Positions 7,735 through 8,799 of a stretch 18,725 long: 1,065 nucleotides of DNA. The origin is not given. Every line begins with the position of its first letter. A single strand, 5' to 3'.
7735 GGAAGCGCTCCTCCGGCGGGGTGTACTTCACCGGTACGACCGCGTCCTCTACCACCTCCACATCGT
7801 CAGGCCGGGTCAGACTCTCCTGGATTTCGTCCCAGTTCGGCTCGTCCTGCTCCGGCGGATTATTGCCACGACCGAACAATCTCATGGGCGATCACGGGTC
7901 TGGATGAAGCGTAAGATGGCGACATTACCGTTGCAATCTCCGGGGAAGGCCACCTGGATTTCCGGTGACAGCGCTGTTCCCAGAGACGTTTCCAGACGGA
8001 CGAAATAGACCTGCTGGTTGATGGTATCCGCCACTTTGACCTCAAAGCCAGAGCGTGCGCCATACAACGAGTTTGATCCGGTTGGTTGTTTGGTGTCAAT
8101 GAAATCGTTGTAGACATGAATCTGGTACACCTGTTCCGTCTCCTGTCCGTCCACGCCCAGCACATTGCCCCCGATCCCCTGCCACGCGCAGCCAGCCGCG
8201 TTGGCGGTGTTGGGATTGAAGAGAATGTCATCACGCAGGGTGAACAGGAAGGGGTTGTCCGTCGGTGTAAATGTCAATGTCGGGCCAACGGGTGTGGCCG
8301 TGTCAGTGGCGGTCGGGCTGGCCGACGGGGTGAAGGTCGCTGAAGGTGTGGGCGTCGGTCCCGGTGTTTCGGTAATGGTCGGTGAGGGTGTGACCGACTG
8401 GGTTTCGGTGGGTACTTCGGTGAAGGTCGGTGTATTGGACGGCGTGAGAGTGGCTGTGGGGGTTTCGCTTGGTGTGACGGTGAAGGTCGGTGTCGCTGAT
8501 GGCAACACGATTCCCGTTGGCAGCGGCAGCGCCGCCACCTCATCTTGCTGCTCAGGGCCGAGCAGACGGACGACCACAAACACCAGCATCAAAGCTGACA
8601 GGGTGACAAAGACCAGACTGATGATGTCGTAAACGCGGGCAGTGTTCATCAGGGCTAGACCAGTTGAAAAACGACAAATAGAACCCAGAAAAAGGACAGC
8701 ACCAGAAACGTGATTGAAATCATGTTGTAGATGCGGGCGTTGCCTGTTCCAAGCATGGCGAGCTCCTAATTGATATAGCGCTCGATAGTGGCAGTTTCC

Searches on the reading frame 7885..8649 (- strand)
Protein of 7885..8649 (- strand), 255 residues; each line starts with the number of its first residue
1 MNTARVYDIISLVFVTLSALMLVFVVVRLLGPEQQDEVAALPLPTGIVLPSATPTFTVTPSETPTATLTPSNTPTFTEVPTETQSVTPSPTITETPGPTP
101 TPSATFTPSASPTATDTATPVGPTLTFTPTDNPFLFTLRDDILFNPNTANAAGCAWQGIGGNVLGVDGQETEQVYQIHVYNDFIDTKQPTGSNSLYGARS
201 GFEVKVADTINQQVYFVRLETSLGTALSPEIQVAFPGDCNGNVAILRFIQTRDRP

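Call 6: find_encoding_contigs(protein=window:7885-8649:-, flank=6000, max_places=10)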
Protein window:7885-8649:- (255 aa): 3 contigs read that carry it; 3 places shown.
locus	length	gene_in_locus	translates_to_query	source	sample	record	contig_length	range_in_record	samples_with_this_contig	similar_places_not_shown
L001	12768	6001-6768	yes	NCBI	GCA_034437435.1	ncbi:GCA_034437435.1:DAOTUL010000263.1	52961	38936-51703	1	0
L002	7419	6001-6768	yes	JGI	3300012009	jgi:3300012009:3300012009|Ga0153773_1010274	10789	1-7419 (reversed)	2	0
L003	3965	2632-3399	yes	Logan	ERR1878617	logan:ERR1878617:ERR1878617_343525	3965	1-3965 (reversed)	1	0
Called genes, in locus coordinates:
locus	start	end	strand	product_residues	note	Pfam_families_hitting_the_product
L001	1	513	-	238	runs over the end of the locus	PF00514:Arm (faint), PF02985:HEAT (faint), PF13646:HEAT_2 (weak), PF03130:HEAT_PBS (faint), PF13646:HEAT_2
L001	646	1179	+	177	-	-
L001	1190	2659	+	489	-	PF01145:Band_7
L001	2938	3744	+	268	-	PF01036:Bac_rhodopsin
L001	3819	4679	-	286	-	PF00248:Aldo_ket_red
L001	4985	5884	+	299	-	PF13623:SurA_N_2, PF13624:SurA_N_3, PF13145:Rotamase_2, PF13616:Rotamase_3, PF00639:Rotamase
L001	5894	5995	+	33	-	-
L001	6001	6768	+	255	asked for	-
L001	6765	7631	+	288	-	-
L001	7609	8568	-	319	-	PF03372:Exo_endo_phos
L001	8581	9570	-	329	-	-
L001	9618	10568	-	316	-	PF12911:OppC_N (weak), PF00528:BPD_transp_1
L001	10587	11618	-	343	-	PF19300:BPD_transp_1_N, PF00528:BPD_transp_1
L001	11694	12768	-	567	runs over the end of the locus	PF00496:SBP_bac_5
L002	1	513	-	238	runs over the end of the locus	PF00514:Arm (faint), PF02985:HEAT (faint), PF13646:HEAT_2 (weak), PF03130:HEAT_PBS (faint), PF13646:HEAT_2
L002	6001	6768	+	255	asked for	-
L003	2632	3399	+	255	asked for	-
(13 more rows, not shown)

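Call 9: find_homologous_proteins(query=window:7885-8649:-)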
Query window:7885-8649:- (255 aa): 305 proteins with E <= 0.001 among 8000 candidates; the best 120 are listed.
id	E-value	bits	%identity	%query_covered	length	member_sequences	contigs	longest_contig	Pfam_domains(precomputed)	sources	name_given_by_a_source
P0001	2.2e-156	537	98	100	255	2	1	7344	-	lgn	-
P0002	6.0e-82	293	56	99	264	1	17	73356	-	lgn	-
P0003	2.5e-79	284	56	99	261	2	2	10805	-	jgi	jgi:hypothetical protein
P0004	2.3e-75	271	55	97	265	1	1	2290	-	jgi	jgi:hypothetical protein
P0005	3.8e-75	271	54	98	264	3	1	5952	-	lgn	-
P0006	3.6e-74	268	55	98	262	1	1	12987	-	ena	-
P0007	2.1e-73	265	53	98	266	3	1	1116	-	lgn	-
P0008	3.6e-73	264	54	98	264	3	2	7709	-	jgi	jgi:hypothetical protein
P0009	6.6e-73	263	54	98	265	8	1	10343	-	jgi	jgi:hypothetical protein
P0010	3.8e-72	261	51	99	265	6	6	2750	-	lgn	-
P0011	7.3e-72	260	53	98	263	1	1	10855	-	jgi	jgi:hypothetical protein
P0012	1.2e-71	259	52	99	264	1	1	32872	-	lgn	-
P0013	1.6e-71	259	51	99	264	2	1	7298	-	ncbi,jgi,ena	ncbi:MAG: hypothetical protein ACOCZH_01525 [Phototrophicaceae bacterium]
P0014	1.6e-71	259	56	97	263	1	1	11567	-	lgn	-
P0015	1.8e-71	259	52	98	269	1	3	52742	-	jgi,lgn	jgi:hypothetical protein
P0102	1.1e-49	187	49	82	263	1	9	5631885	-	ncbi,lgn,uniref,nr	ncbi:hypothetical protein G4Y79_07535 [Phototrophicus methaneseepsis]|uniref:Uncharacterized protein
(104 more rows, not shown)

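Call 12: find_related_loci(query=A1, collection=genome_contigs, flank=5000)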
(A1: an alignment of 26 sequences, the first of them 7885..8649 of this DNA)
Query A1 (255 aa) in genome_contigs; peptide patterns used: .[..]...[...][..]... (x = any residue, [..] = any of these).
166 stretches matched a pattern; 145 encode a relative of the query (tblastn E <= 1e-3); the best 80 are kept; 80 distinct loci.
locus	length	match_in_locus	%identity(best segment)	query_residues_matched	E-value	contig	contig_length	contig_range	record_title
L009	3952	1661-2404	55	5-252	3e-72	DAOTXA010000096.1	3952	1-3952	MAG TPA_asm: Anaerolineae bacterium isolate H18_201 k95_3492636, whole genome shotgun sequence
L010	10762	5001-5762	50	3-253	5e-71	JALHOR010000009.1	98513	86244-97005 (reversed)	MAG: Anaerolineae bacterium isolate bin.171_sub c_000000001346, whole genome shotgun sequence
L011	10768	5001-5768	52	1-252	3e-63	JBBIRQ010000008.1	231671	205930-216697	MAG: Anaerolineaceae bacterium isolate SLF170214_bin_353 NODE_38_length_231671_cov_5.7554, whole genome shotgun sequence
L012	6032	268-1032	51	1-252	7e-61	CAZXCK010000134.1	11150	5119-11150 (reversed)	MAG TPA_asm: uncultured Anaerolineaceae bacterium isolate SRP332253_co1_196 genome assembly, contig: NODE_9867_length_11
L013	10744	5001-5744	50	4-252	4e-60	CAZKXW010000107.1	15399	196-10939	MAG TPA_asm: uncultured Anaerolineaceae bacterium isolate binchicken_co274_494 genome assembly, contig: NODE_9729_length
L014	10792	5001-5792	47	4-252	5e-60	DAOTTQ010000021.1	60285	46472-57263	MAG TPA_asm: Anaerolineae bacterium isolate F11_7 k119_4988609, whole genome shotgun sequence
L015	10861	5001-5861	46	4-252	1e-59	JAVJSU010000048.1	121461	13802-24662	MAG: Aggregatilineales bacterium isolate G1-WW12-24 k141_45843, whole genome shotgun sequence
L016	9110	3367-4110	50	4-252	6e-58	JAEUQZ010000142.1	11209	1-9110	MAG: Anaerolineae bacterium isolate new MAG-264 NODE_142_length_11209_cov_3.128369, whole genome shotgun sequence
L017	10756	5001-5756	51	1-252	5e-56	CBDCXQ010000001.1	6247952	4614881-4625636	MAG: Phototrophicaceae bacterium isolate 8d80f9c3-6d8e-4825-b8ae-9e3aa385a75f genome assembly, contig: contig_1, whole g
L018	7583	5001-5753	49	2-252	9e-54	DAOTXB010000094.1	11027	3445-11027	MAG TPA_asm: Anaerolineae bacterium isolate H18_214 k95_6048623, whole genome shotgun sequence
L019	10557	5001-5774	44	1-253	6e-53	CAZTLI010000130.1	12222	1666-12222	MAG TPA_asm: uncultured Anaerolineaceae bacterium isolate SRP323723_co1_139 genome assembly, contig: NODE_4400_length_12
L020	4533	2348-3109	52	1-254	5e-53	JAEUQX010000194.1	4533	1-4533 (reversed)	MAG: Anaerolineae bacterium isolate new MAG-262 k141_331717, whole genome shotgun sequence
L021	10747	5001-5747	44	6-252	6e-52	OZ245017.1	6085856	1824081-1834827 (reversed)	MAG: Phototrophicaceae bacterium isolate 75b39b6a-bc88-4430-bfad-914235af2d3e genome assembly, chromosome: 1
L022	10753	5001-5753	47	4-254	1e-51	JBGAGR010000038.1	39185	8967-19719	MAG: Aggregatilineales bacterium isolate MAG_MBR_H125.63 MBRH125-63_opera_contig_2623, whole genome shotgun sequence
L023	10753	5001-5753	50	3-254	2e-51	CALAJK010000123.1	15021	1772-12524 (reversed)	MAG: uncultured Anaerolineae bacterium isolate L1_Bin_METABAT__196_1 genome assembly, contig: c_000001135795, whole geno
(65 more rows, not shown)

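Call 17: search_protein_families(library=pfam, proteins=[window:7885-8649:-], max_evalue=1)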
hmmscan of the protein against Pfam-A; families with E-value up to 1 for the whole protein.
window:7885-8649:- (255 aa): 0 families

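Call 25: search_protein_families(library=ncbifam, proteins=[window:7885-8649:-], max_evalue=1)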
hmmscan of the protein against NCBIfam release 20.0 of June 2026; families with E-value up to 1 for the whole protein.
window:7885-8649:- (255 aa): 1 family
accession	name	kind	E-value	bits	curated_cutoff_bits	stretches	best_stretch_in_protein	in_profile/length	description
NF033761.1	gliding_GltJ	equivalog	0.83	8.6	450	0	15-121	379-478/671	adventurous gliding motility protein GltJ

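Call 35: predict_structure(alignment_id=A1)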
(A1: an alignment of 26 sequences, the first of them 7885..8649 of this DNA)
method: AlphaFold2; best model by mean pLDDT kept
length: 255 residues; sequences in the alignment: 26
mean_pLDDT: 77.9   pTM: 0.51
mean pLDDT of the five models: 77.9, 77.3, 77.3, 76.5, 75.1
residues with pLDDT >= 90: 126; 70-90: 24; 50-70: 87; < 50: 18
segments of 3 or more residues with pLDDT < 50: 67-69, 105-108
pLDDT, mean of each block of 10 residues (from residue 1): 74 94 93 68 58 53 50 51 56 54 50 56 62 91 88 84 97 97 97 94 96 98 96 96 97 78
secondary structure, 60 per line:
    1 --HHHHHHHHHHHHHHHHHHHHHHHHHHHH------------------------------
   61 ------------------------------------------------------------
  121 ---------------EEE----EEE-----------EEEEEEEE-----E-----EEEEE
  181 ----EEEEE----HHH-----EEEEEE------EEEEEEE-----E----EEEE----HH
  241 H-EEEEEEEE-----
elements in order: H3-30 E136-138 E143-145 E157-164 E176-180 E185-189 E202-207 E214-220 E231-234 E243-250

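Call 39: fold_search(model_id=the predicted structure, library=pdb)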
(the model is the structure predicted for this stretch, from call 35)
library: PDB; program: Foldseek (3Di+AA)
matches with E <= 10: 1434; with E <= 0.001: 0
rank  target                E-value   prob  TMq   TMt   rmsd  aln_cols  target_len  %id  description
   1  2j71                  3.3e-03  1.00  0.26  0.55   6.3       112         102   10  alpha-glucan recognition by a family 41 carbohydrate-binding module from Thermotoga maritima pullulanase PulA (released 2006-10-17)
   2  4ilt_A                3.7e-03  1.00  0.27  0.42   5.5       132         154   13  Structure of the dioxygenase domain of SACTE_2871, a novel dioxygenase carbohydrate-binding protein fusion from the ce (released 2013-05-15)
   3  4ilt_C                3.7e-03  1.00  0.25  0.39   6.1       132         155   14  Structure of the dioxygenase domain of SACTE_2871, a novel dioxygenase carbohydrate-binding protein fusion from the ce (released 2013-05-15)
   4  4ilv_A                4.4e-03  1.00  0.26  0.40   5.8       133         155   14  Structure of the dioxygenase domain of SACTE_2871, a novel dioxygenase carbohydrate-binding protein fusion from the ce (released 2013-05-15)
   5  3mn8_D                4.7e-03  1.00  0.24  0.17   4.7        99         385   14  Structure of Drosophila melanogaster carboxypeptidase D isoform 1B short (released 2010-07-28)
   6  9uvm                  4.7e-03  0.82  0.19  0.13  16.0       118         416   17  The SeMet pili protein of Streptococcus Sanguinis (released 2026-01-21)
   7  2nsm                  5.0e-03  1.00  0.24  0.17   4.3        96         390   11  Crystal structure of the human carboxypeptidase N (Kininase I) catalytic domain (released 2007-04-24)
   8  8wgg                  5.9e-03  0.91  0.22  0.15  10.8       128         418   10  Crystal structure of basal pilin PilB from Streptococcus sanguinis (released 2025-03-26)
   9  9vqn                  6.7e-03  0.93  0.22  0.15  11.4       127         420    9  Crystal structure of Se-Met SSA1633 from Streptococcus sanguinis (Phase determination model) (released 2026-01-21)
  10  4ilv_B                7.1e-03  1.00  0.27  0.41   5.0       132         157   14  Structure of the dioxygenase domain of SACTE_2871, a novel dioxygenase carbohydrate-binding protein fusion from the ce (released 2013-05-15)
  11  3mn8_B                7.1e-03  1.00  0.25  0.17   4.4       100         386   14  Structure of Drosophila melanogaster carboxypeptidase D isoform 1B short (released 2010-07-28)
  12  3mn8_C                9.5e-03  1.00  0.24  0.17   4.3        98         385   14  Structure of Drosophila melanogaster carboxypeptidase D isoform 1B short (released 2010-07-28)
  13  4ilt_D                1.0e-02  0.99  0.26  0.39   5.0       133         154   14  Structure of the dioxygenase domain of SACTE_2871, a novel dioxygenase carbohydrate-binding protein fusion from the ce (released 2013-05-15)
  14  2j72_B                1.1e-02  0.97  0.25  0.51   6.5       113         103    9  alpha-glucan recognition by a family 41 carbohydrate-binding module from Thermotoga maritima pullulanase PulA (released 2006-10-17)
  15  8wg6                  1.1e-02  0.87  0.22  0.15  10.8       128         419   10  Crystal structure of major pilin PilB from Streptococcus sanguinis - SeMet derivative (released 2025-03-26)
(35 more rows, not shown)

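Call 45: find_encoding_contigs(protein=P0102, flank=3000, max_places=2)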
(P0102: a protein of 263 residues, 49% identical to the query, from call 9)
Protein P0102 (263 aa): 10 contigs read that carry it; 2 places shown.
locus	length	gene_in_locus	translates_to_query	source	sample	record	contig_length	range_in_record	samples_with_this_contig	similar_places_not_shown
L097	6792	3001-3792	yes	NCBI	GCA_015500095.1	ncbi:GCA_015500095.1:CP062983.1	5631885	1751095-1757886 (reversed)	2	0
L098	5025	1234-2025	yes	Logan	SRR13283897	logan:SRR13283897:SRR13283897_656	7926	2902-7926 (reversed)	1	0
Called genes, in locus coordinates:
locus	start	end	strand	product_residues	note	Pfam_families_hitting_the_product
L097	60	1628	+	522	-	PF02469:Fasciclin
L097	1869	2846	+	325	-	PF13623:SurA_N_2, PF13624:SurA_N_3, PF09312:SurA_N (weak), PF00639:Rotamase, PF13145:Rotamase_2, PF13616:Rotamase_3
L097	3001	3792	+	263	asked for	-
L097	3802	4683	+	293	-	-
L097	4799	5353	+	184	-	PF13302:Acetyltransf_3, PF13420:Acetyltransf_4, PF00583:Acetyltransf_1, PF13523:Acetyltransf_8 (weak)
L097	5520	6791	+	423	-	PF07719:TPR_2 (faint), PF13181:TPR_8 (faint), PF13432:TPR_16 (weak), PF13371:TPR_9 (weak), PF13414:TPR_11 (weak), PF13432:TPR_16 (weak), PF00515:TPR_1 (weak), PF04151:PPC (weak), +3 more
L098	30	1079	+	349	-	PF13623:SurA_N_2, PF13624:SurA_N_3, PF09312:SurA_N (weak), PF13616:Rotamase_3, PF00639:Rotamase, PF13145:Rotamase_2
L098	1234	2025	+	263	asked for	-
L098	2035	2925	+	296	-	-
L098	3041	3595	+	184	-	PF13302:Acetyltransf_3, PF13420:Acetyltransf_4, PF00583:Acetyltransf_1, PF13523:Acetyltransf_8 (weak)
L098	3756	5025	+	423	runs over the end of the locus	PF07719:TPR_2 (faint), PF13181:TPR_8 (faint), PF13428:TPR_14 (faint), PF13432:TPR_16 (weak), PF13414:TPR_11 (weak), PF13432:TPR_16 (weak), PF00515:TPR_1 (weak), PF04151:PPC (weak), +3 more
